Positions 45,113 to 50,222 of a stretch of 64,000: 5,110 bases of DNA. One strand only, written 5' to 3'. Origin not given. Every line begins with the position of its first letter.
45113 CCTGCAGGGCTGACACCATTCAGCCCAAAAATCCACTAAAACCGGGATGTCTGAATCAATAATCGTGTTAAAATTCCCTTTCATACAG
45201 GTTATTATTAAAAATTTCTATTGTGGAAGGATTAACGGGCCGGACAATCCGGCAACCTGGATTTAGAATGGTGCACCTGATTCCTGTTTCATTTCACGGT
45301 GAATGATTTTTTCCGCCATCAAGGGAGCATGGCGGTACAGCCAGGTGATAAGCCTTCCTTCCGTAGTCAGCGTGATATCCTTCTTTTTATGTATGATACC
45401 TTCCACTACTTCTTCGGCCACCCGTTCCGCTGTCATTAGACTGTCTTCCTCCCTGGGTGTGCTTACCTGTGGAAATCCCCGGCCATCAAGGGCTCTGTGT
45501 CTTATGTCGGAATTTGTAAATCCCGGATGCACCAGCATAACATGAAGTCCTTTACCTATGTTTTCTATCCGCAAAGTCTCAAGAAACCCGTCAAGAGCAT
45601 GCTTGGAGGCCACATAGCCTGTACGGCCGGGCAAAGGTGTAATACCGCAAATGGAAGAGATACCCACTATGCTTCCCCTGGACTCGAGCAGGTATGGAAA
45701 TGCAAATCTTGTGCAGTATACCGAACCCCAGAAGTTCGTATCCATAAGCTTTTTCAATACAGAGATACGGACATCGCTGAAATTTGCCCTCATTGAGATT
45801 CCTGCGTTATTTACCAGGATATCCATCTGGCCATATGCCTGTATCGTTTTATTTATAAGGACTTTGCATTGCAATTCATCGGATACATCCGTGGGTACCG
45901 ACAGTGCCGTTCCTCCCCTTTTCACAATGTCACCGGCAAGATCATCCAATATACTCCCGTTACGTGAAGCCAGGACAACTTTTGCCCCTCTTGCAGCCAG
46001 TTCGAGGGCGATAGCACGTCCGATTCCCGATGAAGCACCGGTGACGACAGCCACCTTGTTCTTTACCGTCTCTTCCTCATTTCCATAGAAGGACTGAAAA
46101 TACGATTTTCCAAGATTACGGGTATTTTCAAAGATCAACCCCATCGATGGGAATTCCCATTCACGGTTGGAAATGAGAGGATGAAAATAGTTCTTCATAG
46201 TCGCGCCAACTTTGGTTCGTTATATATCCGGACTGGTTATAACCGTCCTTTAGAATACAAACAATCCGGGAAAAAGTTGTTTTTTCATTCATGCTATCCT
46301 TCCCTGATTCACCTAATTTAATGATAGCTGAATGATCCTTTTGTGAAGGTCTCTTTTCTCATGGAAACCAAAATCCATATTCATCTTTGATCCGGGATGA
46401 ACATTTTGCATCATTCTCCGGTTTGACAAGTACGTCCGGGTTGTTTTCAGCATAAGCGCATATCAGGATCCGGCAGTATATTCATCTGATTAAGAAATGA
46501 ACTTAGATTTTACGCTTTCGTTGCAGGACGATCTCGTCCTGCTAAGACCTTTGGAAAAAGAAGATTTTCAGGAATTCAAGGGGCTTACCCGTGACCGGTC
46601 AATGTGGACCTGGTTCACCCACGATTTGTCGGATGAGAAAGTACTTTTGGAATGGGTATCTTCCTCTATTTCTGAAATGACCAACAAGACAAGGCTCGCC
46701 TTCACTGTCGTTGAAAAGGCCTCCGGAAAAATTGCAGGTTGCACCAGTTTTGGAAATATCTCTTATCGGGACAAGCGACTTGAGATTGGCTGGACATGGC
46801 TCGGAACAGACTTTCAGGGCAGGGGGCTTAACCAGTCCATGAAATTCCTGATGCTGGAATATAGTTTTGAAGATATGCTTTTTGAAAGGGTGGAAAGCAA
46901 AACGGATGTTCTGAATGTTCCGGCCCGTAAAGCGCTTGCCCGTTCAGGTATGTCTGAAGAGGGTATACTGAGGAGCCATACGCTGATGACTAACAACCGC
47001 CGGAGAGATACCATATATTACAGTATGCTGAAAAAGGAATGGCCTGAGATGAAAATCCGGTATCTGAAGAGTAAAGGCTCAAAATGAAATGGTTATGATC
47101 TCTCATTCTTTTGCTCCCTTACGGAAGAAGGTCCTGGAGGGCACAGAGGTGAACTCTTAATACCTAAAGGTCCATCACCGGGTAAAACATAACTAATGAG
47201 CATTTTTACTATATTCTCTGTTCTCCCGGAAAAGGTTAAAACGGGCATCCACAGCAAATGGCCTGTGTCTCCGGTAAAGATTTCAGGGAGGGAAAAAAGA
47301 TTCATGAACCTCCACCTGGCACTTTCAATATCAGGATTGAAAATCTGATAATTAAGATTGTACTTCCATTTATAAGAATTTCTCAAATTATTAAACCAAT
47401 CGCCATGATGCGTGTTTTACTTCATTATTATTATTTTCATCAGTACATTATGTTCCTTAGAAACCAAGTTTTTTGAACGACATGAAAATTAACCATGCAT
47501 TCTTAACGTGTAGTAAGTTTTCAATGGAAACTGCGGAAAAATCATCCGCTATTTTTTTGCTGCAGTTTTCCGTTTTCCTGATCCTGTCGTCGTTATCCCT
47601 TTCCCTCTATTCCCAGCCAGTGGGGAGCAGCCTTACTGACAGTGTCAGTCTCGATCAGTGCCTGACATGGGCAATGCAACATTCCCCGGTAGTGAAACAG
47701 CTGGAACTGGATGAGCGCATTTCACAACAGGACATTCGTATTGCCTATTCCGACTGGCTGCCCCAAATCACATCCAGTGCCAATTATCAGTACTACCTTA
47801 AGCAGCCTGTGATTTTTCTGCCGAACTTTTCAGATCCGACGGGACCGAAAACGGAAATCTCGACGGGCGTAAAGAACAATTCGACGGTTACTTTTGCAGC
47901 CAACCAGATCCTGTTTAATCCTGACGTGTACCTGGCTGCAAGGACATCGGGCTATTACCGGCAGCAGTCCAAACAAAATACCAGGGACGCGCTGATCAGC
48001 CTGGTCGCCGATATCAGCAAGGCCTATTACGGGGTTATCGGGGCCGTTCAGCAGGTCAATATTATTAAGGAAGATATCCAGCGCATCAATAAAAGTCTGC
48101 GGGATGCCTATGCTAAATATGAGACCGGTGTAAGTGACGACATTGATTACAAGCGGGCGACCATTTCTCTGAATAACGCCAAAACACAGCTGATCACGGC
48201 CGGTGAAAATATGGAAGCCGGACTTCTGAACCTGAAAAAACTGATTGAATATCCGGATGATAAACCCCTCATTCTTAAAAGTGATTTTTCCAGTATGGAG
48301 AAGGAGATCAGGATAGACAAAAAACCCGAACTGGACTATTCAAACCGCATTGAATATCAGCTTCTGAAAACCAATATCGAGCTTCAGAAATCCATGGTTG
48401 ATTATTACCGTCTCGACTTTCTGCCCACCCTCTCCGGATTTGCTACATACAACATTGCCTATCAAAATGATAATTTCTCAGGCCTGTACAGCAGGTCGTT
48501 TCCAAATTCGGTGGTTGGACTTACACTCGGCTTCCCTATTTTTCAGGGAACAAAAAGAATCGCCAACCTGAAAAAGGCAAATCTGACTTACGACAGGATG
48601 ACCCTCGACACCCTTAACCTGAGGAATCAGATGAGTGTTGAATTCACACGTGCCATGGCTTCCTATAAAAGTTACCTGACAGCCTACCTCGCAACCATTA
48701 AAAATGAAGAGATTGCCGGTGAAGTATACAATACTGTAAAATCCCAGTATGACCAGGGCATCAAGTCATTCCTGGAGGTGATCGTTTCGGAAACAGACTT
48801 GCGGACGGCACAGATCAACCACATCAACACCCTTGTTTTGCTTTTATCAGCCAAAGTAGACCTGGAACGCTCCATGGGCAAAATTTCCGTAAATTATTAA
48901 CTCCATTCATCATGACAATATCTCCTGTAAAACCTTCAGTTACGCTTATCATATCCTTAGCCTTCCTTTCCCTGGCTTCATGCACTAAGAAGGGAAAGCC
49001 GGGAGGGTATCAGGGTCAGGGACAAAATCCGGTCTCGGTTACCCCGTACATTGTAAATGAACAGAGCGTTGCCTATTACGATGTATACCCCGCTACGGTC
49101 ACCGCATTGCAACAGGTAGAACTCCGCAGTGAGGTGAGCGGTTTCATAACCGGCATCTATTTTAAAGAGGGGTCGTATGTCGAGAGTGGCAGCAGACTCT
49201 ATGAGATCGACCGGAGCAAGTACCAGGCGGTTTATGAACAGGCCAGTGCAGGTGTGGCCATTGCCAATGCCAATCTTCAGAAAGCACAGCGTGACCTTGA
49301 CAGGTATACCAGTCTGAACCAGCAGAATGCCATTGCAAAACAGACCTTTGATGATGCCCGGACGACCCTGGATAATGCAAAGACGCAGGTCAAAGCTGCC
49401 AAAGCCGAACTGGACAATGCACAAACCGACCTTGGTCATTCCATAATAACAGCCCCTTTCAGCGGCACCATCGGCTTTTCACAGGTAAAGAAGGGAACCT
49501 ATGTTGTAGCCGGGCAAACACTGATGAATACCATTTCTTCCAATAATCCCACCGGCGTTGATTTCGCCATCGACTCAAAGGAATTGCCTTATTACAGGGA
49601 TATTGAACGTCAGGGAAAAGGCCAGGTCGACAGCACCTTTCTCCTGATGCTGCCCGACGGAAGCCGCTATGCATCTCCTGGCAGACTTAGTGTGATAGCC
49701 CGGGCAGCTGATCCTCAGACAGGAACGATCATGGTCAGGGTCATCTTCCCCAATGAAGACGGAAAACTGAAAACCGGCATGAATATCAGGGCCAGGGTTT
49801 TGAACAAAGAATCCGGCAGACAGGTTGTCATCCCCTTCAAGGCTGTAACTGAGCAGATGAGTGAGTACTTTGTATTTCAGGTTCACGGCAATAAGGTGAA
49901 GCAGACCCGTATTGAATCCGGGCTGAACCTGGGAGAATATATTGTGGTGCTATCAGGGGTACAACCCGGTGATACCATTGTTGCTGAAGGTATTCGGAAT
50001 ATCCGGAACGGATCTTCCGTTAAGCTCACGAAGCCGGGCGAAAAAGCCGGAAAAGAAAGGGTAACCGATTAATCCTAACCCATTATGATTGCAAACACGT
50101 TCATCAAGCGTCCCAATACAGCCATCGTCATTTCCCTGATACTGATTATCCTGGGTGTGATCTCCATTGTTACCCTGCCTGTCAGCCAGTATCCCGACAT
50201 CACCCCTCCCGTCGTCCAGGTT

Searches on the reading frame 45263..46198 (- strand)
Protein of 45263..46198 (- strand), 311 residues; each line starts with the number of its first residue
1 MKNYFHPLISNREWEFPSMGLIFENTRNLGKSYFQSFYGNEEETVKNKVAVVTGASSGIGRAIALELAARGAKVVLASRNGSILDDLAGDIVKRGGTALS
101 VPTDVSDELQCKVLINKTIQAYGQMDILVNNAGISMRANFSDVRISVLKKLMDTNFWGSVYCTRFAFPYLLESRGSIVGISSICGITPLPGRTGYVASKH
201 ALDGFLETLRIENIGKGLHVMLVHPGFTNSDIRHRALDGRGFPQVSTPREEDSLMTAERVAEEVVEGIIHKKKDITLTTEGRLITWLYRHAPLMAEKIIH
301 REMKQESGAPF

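Call 8: search_protein_families(library=pfam, proteins=[window:45263-46198:-])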
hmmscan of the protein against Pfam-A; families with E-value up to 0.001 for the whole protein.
window:45263-46198:- (311 aa): 3 families
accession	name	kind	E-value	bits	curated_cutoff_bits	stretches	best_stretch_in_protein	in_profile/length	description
PF00106.31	adh_short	-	4.3e-49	167.1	26.6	1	48-236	1-190/195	short chain dehydrogenase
PF13561.12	adh_short_C2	-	4.5e-36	125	27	1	54-261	1-206/236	Enoyl-(Acyl carrier protein) reductase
PF08659.16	KR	-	7.9e-12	45.9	22.6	1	51-210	4-164/180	KR domain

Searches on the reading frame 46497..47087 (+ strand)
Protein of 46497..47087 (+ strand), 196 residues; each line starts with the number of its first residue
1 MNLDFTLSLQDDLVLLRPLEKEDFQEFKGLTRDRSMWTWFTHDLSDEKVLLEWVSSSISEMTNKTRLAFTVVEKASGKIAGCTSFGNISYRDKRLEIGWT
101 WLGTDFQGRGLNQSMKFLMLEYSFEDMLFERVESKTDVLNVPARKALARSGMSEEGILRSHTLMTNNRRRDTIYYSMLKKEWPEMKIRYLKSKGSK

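Call 8: search_protein_families(library=pfam, proteins=[window:46497-47087:+])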
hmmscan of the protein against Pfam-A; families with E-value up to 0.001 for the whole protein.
window:46497-47087:+ (196 aa): 2 families
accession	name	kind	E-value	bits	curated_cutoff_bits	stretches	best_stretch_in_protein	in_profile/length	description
PF13302.13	Acetyltransf_3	-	8e-20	72.4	25.4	1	14-152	2-137/138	Acetyltransferase (GNAT) domain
PF00583.31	Acetyltransf_1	-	1.5e-05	25.7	20.7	1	53-151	27-115/116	Acetyltransferase (GNAT) family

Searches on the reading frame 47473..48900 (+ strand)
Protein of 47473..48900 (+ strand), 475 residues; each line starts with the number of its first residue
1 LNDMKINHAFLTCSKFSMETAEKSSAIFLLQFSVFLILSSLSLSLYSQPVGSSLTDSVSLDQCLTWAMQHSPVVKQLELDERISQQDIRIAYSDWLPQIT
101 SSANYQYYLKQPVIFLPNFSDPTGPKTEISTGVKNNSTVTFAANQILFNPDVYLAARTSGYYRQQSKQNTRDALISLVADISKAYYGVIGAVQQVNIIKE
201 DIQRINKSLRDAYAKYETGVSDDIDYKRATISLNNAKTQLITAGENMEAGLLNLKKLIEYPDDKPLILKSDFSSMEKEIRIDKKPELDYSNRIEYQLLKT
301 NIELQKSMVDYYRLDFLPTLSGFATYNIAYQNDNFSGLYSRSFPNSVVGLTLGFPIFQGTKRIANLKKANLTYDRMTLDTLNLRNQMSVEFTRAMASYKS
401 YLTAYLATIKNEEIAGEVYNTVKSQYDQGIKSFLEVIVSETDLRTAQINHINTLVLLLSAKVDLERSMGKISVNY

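Call 9: search_protein_families(library=pfam, proteins=[window:47473-48900:+])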
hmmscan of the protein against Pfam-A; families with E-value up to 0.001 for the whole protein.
window:47473-48900:+ (475 aa): 1 family
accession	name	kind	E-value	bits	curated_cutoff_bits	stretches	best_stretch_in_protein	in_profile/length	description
PF02321.23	OEP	-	6.3e-44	150.5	22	2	60-258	1-186/187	Outer membrane efflux protein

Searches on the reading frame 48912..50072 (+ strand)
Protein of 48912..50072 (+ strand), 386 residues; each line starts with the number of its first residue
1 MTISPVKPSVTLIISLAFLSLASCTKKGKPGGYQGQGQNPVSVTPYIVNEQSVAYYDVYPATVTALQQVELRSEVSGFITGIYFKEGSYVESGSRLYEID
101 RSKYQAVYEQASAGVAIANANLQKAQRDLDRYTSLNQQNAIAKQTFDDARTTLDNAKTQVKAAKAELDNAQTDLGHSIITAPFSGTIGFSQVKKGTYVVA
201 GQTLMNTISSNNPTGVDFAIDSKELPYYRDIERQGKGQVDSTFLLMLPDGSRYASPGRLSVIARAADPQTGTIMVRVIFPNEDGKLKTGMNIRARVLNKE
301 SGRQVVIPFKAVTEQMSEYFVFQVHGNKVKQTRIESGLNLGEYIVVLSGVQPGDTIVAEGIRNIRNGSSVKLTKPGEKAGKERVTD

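Call 9: search_protein_families(library=pfam, proteins=[window:48912-50072:+])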
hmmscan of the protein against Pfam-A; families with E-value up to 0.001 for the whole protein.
window:48912-50072:+ (386 aa): 3 families
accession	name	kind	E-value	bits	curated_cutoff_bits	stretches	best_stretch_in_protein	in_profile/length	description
PF16576.10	HlyD_D23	-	2e-16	60.4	30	1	69-290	20-212/214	Barrel-sandwich domain of CusB or HlyD membrane-fusion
PF13437.12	HlyD_3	-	1.7e-11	45.2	22.2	1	179-286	2-103/106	HlyD family secretion protein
PF00364.28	Biotin_lipoyl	-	8.7e-05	22.7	22.1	0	68-99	42-73/73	Biotin-requiring enzyme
